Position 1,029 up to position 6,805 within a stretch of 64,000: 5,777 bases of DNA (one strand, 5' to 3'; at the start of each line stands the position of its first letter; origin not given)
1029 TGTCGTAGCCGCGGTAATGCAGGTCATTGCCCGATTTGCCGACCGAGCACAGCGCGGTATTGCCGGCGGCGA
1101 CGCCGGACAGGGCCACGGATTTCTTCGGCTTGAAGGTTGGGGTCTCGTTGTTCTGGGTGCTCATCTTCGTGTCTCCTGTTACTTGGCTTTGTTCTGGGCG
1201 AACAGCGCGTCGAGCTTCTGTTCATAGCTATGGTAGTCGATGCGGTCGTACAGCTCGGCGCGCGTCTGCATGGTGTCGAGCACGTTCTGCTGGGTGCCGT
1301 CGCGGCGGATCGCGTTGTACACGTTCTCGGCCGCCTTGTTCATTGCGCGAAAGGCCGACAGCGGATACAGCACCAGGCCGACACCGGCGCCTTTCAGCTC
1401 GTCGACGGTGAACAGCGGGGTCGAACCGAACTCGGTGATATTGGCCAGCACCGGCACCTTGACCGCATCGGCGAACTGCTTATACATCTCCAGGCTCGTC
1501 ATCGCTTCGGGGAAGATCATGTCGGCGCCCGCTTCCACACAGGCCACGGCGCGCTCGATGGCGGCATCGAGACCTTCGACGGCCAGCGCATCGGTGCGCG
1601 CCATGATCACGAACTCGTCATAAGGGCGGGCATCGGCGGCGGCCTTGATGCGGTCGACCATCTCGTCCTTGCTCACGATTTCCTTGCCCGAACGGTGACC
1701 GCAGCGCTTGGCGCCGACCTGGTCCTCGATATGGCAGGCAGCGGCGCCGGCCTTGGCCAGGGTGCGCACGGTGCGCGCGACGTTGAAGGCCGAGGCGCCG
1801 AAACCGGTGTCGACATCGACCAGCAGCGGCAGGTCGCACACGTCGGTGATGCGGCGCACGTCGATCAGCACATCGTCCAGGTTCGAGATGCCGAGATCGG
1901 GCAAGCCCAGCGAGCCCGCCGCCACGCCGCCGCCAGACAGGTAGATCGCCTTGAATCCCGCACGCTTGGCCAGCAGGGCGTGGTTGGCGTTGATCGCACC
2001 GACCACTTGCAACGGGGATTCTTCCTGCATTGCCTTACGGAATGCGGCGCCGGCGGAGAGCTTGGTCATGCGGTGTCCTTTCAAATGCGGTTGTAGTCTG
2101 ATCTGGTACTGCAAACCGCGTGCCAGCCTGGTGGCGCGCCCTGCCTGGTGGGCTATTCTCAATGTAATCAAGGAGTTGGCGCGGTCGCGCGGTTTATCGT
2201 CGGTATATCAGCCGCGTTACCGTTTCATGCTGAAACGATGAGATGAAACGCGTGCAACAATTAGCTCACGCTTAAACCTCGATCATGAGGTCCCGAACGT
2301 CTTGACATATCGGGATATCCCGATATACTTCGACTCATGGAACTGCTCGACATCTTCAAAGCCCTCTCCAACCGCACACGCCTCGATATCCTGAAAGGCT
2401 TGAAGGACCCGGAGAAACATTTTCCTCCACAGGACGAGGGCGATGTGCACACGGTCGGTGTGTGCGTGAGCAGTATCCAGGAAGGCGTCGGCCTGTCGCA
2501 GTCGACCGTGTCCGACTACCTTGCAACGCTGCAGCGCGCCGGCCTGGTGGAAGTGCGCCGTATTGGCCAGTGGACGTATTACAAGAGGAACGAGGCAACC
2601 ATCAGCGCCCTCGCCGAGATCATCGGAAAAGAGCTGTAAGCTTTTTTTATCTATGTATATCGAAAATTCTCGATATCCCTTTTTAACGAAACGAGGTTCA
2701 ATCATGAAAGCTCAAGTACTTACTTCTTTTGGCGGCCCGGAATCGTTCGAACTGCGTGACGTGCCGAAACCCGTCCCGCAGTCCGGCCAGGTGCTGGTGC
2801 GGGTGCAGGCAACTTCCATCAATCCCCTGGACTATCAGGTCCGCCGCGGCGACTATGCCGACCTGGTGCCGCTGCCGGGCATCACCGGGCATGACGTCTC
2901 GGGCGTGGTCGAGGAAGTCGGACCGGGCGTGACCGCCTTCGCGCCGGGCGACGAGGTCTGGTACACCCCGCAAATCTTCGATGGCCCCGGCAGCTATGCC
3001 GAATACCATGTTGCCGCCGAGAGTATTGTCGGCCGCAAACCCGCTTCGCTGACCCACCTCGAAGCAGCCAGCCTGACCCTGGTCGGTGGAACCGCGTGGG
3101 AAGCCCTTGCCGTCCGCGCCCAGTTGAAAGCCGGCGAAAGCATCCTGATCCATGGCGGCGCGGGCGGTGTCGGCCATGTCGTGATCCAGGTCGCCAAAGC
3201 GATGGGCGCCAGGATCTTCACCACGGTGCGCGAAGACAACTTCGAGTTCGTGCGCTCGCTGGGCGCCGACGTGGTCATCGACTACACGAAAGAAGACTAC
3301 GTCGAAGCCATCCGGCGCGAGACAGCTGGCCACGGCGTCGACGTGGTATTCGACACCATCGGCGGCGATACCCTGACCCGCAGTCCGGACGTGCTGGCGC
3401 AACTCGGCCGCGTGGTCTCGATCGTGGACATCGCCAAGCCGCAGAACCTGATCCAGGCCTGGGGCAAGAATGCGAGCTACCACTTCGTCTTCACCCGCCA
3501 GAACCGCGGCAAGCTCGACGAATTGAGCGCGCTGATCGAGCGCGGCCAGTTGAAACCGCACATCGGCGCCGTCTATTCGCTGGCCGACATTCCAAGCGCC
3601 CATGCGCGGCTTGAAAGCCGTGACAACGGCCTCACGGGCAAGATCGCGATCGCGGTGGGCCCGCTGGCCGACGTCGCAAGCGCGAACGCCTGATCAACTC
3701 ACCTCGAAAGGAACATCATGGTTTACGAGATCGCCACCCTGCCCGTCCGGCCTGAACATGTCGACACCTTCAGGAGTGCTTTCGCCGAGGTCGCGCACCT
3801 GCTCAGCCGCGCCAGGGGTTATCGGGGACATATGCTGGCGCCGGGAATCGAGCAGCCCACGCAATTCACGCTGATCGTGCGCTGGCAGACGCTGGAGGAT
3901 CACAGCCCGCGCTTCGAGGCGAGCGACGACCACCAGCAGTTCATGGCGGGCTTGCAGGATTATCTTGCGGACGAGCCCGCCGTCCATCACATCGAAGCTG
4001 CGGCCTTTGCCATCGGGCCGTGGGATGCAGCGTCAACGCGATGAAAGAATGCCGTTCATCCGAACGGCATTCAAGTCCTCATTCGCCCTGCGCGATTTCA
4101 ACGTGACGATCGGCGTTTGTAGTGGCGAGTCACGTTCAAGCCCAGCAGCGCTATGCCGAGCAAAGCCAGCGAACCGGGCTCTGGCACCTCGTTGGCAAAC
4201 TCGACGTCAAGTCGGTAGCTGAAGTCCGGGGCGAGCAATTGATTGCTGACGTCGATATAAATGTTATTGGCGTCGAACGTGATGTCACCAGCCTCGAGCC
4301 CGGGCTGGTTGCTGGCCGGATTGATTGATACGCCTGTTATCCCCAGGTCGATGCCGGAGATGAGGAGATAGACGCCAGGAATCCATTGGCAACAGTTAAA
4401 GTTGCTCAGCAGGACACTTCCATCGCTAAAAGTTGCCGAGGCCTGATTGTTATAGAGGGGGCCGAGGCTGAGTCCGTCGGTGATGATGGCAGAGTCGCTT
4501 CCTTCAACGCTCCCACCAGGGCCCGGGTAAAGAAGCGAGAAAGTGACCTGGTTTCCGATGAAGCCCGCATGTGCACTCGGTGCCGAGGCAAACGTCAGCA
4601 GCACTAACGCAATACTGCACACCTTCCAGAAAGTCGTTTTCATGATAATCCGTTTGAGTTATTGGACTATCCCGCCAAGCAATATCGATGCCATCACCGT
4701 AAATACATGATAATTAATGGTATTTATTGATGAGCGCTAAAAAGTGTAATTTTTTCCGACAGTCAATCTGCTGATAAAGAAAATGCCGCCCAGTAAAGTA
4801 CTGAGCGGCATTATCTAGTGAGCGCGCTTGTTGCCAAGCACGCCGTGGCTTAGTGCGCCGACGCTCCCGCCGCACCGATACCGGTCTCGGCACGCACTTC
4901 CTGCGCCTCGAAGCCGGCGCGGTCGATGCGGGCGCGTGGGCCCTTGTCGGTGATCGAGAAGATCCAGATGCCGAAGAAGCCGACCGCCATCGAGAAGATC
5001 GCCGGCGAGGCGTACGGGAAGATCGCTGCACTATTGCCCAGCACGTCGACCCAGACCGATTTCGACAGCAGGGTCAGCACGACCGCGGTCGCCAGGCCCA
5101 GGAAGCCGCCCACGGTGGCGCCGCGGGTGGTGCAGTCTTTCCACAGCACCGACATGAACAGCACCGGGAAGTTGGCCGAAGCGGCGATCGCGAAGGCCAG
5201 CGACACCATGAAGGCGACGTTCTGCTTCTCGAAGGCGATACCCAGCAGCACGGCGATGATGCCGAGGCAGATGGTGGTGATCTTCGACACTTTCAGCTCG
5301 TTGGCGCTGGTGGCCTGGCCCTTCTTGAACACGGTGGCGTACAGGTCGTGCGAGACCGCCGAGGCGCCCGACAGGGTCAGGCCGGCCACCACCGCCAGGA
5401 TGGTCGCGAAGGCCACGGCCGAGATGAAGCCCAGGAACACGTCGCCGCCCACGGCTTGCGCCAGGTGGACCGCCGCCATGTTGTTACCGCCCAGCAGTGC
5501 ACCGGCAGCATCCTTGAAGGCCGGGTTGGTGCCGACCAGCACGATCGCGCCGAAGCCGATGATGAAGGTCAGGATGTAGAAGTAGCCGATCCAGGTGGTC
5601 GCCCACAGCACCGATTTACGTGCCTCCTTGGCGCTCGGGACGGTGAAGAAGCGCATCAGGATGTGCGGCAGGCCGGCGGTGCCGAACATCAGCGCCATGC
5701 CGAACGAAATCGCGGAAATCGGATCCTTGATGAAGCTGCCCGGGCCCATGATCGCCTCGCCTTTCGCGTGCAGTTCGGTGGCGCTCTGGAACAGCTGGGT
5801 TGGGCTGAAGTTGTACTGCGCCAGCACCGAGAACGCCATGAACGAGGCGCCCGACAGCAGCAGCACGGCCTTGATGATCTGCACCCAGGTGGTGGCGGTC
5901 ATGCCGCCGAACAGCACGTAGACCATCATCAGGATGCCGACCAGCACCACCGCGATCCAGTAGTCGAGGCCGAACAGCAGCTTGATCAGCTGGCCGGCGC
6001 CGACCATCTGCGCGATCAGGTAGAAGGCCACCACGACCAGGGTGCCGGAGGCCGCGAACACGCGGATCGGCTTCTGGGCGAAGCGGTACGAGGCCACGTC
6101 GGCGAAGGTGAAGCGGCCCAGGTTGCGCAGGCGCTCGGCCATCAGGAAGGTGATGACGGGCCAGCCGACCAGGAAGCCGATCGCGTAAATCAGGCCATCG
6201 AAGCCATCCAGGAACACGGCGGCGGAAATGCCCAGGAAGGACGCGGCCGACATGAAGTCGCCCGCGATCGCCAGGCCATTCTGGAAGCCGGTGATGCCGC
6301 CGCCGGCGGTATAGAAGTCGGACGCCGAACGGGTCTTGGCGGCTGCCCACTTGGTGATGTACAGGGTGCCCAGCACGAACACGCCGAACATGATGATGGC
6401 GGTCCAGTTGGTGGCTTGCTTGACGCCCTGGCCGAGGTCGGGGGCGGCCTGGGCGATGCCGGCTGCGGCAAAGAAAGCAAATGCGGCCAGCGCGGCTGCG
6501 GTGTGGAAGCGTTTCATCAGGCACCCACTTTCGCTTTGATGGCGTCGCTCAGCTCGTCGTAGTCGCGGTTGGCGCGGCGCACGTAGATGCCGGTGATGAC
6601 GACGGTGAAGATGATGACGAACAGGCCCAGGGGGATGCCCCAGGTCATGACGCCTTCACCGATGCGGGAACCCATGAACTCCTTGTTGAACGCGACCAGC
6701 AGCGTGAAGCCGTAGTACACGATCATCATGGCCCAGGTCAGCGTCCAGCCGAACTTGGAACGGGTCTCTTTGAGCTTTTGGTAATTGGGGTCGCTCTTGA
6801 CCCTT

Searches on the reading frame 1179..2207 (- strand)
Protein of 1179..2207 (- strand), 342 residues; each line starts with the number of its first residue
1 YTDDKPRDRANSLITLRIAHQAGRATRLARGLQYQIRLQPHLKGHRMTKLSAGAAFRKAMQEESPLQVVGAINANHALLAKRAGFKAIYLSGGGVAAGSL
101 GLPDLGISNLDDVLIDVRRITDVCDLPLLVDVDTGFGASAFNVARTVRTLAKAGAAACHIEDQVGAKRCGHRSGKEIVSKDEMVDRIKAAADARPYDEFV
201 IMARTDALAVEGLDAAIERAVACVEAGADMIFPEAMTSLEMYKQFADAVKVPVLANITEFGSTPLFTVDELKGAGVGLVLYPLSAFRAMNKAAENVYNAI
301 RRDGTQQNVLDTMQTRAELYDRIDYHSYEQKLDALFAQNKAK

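Call 58: search_protein_families(library=ncbifam, proteins=[window:1179-2207:-], max_evalue=0.00001)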
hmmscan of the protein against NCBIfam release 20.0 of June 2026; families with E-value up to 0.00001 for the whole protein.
window:1179-2207:- (342 aa): 8 families
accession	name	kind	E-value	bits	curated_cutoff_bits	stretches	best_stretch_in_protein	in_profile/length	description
NF008455.0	PRK11320.1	equivalog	3.6e-163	541.8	353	1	47-340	2-294/295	methylisocitrate lyase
TIGR02317.1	prpB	equivalog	1.4e-132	441.2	354.4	1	53-337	2-284/285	methylisocitrate lyase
TIGR02319.1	CPEP_Pphonmut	equivalog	7.6e-61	205.9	420.05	1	54-337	6-290/294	carboxyvinyl-carboxyphosphonate phosphorylmutase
TIGR02320.1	PEP_mutase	equivalog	2.7e-36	125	319.55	1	58-320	3-277/284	phosphoenolpyruvate mutase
TIGR02321.1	Pphn_pyruv_hyd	equivalog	1.5e-27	96.5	374.4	1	55-316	6-269/290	phosphonopyruvate hydrolase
NF011645.0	PRK15063.1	equivalog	2.9e-22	79.1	562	1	126-209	148-233/430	isocitrate lyase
TIGR01346.1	isocit_lyase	equivalog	4.5e-17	61.7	275.9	1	126-209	151-236/527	isocitrate lyase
NF005074.0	PRK06498.1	equivalog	4.4e-11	42.1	446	1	126-210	179-266/531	isocitrate lyase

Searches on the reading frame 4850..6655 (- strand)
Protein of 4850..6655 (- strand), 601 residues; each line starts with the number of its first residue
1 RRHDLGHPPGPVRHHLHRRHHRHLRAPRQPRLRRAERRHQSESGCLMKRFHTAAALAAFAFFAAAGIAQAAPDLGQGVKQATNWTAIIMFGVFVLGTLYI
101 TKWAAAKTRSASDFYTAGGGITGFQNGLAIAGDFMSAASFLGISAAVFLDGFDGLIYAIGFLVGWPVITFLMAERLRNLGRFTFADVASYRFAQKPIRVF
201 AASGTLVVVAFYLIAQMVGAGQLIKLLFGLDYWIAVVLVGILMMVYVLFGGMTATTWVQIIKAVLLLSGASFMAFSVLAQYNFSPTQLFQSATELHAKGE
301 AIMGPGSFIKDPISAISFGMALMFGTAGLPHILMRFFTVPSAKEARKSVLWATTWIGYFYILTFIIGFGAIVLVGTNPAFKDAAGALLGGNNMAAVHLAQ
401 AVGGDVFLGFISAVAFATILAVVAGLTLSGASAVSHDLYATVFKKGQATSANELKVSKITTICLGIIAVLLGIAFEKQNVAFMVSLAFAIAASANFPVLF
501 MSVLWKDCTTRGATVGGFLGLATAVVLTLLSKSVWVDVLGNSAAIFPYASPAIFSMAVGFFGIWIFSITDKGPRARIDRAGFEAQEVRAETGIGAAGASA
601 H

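Call 58: search_protein_families(library=ncbifam, proteins=[window:4850-6655:-], max_evalue=0.00001)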
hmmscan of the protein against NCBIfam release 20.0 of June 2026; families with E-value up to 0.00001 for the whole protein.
window:4850-6655:- (601 aa): 10 families
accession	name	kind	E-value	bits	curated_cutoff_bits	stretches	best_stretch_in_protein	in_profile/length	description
NF006903.2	PRK09395.1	subfamily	3.7e-288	956.4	750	1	57-601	8-552/552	cation/acetate symporter ActP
TIGR02711.1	symport_actP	equivalog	2.5e-257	855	1099.25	1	61-601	8-549/549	cation/acetate symporter ActP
NF009135.0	PRK12488.1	subfamily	2.9e-257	854.7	850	1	58-601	6-549/549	cation/acetate symporter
NF058657.1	MncbAcdTpMctC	equivalog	4.8e-169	563.2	670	1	82-601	4-527/527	monocarboxylic acid transporter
TIGR03648.1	Na_symport_lg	subfamily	1.3e-73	248.3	320.75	2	93-362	6-288/547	VC_2705 family sodium/solute symporter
TIGR00813.1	sss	superfamily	1.5e-61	208.7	184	1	114-520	1-411/411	sodium/solute symporter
TIGR02121.1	Na_Pro_sym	equivalog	5.6e-38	130.9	515.5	1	85-538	2-448/488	sodium/proline symporter PutP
NF011948.0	PRK15419.1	equivalog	2.4e-23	82.8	955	1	86-583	7-486/502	sodium/proline symporter PutP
TIGR02119.1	panF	equivalog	5e-20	72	328.05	1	91-532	8-442/471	sodium/pantothenate symporter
NF007790.0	PRK10484.1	equivalog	1.7e-08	33.8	401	1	84-546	3-469/527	solute:sodium symporter family transporter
